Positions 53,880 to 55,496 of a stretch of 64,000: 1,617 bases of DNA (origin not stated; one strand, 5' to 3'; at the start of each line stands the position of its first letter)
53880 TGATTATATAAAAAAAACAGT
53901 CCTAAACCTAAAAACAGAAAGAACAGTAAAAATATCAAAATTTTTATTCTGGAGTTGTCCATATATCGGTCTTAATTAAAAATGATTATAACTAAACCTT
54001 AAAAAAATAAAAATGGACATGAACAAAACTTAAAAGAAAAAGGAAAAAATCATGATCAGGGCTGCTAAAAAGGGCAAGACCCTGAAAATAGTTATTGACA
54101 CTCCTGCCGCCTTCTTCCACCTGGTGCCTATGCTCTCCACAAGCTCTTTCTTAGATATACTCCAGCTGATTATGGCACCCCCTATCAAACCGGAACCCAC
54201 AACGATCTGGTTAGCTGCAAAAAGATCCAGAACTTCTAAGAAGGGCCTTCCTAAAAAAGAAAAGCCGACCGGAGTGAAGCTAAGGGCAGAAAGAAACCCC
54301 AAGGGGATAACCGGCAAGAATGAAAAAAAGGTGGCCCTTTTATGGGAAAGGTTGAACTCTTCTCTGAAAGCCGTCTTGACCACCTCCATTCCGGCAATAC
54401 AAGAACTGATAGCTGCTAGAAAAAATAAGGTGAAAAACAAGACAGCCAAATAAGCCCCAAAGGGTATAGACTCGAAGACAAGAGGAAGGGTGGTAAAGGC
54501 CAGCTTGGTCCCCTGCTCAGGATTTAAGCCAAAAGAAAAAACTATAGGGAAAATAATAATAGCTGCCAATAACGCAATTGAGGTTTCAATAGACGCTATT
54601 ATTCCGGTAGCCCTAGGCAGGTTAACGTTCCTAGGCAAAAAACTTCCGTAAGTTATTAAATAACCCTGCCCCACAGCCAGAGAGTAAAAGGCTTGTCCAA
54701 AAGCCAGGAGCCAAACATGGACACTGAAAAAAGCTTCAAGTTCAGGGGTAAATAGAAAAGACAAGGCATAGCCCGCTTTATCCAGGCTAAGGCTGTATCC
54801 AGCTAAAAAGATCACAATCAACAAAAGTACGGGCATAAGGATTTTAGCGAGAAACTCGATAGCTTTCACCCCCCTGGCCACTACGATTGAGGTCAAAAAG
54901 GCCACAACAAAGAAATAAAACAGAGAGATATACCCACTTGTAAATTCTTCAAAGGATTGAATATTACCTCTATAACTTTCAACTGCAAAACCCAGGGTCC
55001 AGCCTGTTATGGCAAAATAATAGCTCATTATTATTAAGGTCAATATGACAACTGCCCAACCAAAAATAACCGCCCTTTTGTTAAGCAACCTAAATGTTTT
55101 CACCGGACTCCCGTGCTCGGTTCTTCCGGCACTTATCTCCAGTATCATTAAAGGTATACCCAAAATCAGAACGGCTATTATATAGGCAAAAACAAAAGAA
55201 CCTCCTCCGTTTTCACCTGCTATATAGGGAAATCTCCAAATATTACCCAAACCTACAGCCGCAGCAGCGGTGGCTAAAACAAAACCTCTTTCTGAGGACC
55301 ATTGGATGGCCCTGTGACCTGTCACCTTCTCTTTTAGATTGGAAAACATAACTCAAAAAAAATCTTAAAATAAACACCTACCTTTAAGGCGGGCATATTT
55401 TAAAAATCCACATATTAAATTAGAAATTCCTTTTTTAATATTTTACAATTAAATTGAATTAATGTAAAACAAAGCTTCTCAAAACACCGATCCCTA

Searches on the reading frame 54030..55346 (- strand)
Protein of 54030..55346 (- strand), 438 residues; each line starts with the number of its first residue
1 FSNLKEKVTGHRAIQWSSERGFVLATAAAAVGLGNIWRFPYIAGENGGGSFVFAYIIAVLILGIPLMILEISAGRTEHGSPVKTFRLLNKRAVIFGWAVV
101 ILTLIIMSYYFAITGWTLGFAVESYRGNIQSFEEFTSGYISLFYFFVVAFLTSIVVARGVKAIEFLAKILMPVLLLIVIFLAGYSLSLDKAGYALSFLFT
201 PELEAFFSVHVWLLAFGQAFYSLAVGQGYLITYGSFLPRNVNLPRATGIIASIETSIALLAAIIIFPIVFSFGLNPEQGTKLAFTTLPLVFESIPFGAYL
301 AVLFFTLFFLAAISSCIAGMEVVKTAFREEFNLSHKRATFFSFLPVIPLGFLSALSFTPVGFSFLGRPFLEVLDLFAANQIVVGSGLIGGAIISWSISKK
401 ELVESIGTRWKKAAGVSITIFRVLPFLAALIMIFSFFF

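Call 86: search_protein_families(library=pfam, proteins=[window:54030-55346:-], max_evalue=0.00001)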
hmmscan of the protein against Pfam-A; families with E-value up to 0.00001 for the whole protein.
window:54030-55346:- (438 aa): 1 family
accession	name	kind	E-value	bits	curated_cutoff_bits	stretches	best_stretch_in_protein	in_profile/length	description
PF00209.24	SNF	-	6.7e-51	174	27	2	15-128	3-116/524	Sodium:neurotransmitter symporter family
